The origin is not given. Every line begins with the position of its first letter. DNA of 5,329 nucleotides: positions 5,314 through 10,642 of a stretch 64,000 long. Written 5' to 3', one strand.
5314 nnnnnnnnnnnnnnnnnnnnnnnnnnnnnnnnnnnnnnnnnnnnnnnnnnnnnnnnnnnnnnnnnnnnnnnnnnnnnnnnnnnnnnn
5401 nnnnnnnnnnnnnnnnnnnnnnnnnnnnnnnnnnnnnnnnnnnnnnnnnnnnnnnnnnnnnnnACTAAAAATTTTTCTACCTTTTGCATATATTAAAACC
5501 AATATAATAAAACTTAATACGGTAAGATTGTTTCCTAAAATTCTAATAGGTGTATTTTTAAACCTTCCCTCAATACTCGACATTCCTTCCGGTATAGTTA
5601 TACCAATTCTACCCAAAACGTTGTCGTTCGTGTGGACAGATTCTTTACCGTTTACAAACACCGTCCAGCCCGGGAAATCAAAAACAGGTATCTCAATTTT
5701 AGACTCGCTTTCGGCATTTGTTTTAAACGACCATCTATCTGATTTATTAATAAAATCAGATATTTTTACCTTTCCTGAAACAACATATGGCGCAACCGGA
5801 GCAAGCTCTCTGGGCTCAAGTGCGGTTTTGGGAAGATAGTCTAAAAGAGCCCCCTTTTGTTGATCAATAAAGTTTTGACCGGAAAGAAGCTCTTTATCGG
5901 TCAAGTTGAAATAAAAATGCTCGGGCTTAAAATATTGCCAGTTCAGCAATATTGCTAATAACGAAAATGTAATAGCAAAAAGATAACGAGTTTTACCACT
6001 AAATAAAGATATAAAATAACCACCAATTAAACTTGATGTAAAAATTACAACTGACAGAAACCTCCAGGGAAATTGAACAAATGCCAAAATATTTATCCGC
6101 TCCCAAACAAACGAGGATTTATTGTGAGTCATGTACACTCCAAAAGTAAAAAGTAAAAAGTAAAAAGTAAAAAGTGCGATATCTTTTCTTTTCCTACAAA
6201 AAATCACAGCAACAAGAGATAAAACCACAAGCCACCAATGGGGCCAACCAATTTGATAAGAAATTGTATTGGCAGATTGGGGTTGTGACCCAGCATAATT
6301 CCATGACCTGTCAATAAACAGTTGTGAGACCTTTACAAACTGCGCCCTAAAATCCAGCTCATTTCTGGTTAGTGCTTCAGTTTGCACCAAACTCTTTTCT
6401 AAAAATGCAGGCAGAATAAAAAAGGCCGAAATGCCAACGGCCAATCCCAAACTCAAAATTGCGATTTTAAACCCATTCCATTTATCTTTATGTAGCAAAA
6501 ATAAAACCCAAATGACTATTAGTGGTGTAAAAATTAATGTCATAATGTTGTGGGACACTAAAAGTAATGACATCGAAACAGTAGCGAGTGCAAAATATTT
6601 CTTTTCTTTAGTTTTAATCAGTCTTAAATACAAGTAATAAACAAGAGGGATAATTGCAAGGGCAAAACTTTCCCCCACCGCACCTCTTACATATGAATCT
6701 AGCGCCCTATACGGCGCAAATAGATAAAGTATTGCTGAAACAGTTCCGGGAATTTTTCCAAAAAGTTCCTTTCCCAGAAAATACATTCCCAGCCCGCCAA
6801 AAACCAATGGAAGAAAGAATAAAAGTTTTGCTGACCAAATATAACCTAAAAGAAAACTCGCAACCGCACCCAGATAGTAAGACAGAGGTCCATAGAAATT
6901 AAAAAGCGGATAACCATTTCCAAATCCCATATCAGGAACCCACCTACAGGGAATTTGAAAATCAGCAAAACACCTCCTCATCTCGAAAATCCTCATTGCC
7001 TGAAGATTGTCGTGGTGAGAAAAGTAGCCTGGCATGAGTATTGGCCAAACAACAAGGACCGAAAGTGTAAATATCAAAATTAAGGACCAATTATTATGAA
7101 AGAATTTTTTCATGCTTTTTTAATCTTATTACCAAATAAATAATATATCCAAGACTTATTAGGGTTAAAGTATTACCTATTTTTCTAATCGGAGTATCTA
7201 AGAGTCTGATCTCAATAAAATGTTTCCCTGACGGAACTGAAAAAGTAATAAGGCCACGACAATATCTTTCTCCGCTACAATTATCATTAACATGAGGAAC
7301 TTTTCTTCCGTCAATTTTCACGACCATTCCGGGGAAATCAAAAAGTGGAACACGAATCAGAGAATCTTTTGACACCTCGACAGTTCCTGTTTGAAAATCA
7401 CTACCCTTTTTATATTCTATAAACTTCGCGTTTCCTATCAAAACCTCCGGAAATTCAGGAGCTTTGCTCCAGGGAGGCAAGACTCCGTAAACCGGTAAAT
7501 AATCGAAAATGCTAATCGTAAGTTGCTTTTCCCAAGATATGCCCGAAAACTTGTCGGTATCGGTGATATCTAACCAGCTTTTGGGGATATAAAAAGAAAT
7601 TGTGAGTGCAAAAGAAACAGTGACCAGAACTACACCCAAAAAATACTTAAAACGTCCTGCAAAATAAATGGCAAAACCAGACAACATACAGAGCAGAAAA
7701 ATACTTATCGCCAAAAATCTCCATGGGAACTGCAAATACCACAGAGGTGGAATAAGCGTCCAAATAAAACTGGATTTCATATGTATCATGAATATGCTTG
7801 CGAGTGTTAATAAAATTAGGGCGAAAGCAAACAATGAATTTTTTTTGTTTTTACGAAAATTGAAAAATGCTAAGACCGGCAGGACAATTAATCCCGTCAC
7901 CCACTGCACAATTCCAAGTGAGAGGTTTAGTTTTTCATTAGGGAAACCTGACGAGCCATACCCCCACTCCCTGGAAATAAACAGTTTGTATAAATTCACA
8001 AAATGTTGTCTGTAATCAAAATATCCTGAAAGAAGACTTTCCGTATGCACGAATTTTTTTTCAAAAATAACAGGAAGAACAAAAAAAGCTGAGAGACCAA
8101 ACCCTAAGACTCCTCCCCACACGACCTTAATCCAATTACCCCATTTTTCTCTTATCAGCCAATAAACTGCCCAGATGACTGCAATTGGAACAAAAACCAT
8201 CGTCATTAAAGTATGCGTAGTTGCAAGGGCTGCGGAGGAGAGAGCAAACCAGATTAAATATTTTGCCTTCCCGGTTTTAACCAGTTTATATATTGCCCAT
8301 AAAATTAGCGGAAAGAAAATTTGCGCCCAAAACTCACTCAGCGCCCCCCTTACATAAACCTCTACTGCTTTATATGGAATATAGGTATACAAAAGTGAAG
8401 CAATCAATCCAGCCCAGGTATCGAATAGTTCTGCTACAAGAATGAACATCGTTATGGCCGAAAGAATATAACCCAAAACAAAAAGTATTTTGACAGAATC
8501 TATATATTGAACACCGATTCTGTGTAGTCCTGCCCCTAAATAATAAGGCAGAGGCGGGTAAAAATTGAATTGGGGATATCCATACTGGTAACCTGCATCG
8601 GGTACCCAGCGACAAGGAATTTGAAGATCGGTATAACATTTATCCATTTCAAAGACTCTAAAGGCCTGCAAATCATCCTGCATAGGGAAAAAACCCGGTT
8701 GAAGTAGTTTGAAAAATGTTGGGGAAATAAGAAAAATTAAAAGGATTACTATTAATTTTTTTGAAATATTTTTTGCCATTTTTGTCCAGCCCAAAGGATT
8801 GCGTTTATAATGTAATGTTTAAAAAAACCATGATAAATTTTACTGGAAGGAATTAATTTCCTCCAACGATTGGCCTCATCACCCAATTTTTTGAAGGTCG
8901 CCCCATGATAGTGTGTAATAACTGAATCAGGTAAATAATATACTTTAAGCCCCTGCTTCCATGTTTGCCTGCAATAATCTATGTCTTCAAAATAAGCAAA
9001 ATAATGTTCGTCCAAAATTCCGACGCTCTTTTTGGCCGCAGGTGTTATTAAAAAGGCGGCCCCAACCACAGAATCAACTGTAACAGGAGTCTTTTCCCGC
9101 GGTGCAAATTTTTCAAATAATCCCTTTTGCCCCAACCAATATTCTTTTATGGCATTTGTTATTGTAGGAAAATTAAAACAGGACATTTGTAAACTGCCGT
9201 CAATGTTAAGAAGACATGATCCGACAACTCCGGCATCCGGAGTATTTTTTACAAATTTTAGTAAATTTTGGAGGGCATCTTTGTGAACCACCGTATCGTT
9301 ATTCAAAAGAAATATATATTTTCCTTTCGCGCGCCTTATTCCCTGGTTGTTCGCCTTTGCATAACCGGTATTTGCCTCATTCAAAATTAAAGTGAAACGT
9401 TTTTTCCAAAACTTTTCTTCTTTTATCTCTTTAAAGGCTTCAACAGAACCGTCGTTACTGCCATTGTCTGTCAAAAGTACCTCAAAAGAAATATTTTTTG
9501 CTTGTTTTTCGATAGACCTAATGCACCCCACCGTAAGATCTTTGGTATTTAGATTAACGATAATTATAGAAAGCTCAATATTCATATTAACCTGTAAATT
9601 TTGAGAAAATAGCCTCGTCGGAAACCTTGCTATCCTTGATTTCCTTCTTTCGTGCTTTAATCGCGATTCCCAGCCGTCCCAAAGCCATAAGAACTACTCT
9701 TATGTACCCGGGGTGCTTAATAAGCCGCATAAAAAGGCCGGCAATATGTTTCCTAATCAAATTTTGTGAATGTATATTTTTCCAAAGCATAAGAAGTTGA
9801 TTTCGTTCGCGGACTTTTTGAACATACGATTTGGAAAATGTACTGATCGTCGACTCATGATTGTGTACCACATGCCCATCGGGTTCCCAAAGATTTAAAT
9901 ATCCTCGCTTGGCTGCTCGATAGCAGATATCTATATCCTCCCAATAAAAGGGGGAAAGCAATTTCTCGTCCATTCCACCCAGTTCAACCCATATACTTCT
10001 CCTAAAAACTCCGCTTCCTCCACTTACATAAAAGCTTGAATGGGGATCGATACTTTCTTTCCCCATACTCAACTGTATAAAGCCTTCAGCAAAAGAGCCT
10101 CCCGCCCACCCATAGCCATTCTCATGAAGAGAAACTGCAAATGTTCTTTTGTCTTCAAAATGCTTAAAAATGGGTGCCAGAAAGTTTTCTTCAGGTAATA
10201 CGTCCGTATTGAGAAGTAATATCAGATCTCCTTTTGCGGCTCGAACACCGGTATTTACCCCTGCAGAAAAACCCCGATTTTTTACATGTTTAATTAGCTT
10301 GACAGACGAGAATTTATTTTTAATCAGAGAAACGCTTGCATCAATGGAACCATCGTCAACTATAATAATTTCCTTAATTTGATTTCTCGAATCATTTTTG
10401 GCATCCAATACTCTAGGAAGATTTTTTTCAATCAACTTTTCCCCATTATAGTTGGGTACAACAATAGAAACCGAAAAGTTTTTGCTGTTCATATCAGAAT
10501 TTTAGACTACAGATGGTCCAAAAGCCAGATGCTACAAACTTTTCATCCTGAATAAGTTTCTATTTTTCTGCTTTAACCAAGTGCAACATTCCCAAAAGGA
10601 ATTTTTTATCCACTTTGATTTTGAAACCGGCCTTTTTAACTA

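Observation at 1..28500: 28-kb surface-glycosylation supercluster with at least 9 GT-C membrane glycosyltransferases, a tandem triplication and a 1037-aa GT-C fusion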

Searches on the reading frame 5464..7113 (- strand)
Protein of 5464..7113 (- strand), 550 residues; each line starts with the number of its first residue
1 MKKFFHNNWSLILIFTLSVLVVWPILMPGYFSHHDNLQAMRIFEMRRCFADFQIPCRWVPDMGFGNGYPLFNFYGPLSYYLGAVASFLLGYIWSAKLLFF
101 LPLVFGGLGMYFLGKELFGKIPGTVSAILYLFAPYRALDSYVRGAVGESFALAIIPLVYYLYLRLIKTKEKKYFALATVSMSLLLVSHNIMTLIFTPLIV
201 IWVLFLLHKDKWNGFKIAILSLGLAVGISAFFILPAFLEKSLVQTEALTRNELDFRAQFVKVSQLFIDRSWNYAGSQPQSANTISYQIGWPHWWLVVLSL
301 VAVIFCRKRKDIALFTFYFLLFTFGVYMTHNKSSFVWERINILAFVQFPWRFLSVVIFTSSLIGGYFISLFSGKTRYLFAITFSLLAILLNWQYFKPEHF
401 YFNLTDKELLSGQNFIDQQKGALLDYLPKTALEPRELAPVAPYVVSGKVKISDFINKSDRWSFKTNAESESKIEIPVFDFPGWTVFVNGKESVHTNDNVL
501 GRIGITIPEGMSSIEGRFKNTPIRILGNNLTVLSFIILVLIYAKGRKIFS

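Call 3: search_protein_families(library=pfam, proteins=[window:5464-7113:-], max_evalue=0.01)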
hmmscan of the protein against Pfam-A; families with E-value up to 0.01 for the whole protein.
window:5464-7113:- (550 aa): 1 family
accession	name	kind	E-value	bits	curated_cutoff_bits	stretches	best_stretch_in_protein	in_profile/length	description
PF10131.15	PTPS_related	-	4.5e-17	62.2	26.4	1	71-427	1-341/621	6-pyruvoyl-tetrahydropterin synthase related domain; membrane protein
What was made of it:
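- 5461..7113 (-): E: YfhO/PTPS-related-type GT-C, paralogue 2. PTPS_related 62 bits (call 3).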

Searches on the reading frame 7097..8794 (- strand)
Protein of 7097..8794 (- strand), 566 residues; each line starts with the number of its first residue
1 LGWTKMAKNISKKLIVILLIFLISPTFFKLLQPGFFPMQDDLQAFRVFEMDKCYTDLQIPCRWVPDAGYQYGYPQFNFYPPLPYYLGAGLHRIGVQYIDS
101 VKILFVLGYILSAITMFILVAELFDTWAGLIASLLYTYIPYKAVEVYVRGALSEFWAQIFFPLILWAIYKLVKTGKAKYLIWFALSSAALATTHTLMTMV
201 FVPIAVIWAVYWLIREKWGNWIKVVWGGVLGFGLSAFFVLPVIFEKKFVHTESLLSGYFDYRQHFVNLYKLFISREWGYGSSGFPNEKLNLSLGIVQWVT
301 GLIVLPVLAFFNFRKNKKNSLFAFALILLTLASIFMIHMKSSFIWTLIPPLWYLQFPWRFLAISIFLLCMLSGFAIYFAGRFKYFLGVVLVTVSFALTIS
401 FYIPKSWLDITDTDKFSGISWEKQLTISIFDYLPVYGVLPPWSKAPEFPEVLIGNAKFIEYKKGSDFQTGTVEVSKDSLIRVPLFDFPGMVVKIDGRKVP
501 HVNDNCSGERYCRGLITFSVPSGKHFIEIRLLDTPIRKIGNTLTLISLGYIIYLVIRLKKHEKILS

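Call 3: search_protein_families(library=pfam, proteins=[window:7097-8794:-], max_evalue=0.01)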
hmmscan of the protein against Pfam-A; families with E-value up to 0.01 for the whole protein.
window:7097-8794:- (566 aa): 3 families
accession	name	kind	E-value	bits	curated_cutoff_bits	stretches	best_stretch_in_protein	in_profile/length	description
PF09586.16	YfhO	-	1.4e-08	34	28.5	1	100-406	91-390/835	Bacterial membrane protein YfhO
PF13231.12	PMT_2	-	1.2e-05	26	26.1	1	80-243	3-158/160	Dolichyl-phosphate-mannose-protein mannosyltransferase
PF10131.15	PTPS_related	-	0.0003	19.8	26.4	1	76-381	1-286/621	6-pyruvoyl-tetrahydropterin synthase related domain; membrane protein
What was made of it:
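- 7094..8794 (-): F: YfhO/PTPS-related-type GT-C, paralogue 3. YfhO 34 bits (call 3).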

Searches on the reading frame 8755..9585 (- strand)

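Call 4: search_protein_families(library=pfam, proteins=[window:8755-9585:-], max_evalue=0.01)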
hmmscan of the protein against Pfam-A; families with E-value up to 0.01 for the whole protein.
window:8755-9585:- (277 aa): 5 families
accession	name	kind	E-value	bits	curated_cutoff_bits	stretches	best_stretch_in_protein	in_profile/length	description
PF00535.33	Glycos_transf_2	-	1.4e-26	93.8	23.3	1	6-133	1-124/168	Glycosyl transferase family 2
PF13641.12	Glyco_tranf_2_3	-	4.1e-21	76.5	27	1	5-241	3-227/230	Glycosyltransferase like family 2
PF13712.12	Glyco_tranf_2_5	-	5.1e-07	30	27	1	72-244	38-205/210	Glycosyltransferase like family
PF13632.12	Glyco_trans_2_3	-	1e-06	29.1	27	1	90-247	1-142/198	Glycosyl transferase family group 2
PF10111.15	Glyco_tranf_2_2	-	1.3e-06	28.6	27.3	1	21-123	18-122/276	Glycosyltransferase like family 2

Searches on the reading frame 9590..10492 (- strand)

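Call 4: search_protein_families(library=pfam, proteins=[window:9590-10492:-], max_evalue=0.01)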
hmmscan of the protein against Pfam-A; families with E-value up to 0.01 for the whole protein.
window:9590-10492:- (301 aa): 4 families
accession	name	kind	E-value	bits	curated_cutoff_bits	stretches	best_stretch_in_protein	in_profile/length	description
PF00535.33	Glycos_transf_2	-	3.7e-25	89.2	23.3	1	9-167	1-164/168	Glycosyl transferase family 2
PF13641.12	Glyco_tranf_2_3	-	2.1e-11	44.7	27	1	8-228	3-226/230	Glycosyltransferase like family 2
PF10111.15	Glyco_tranf_2_2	-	3.8e-09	36.9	27.3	1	9-107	1-101/276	Glycosyltransferase like family 2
PF13632.12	Glyco_trans_2_3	-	6e-07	29.9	27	1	91-272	2-178/198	Glycosyl transferase family group 2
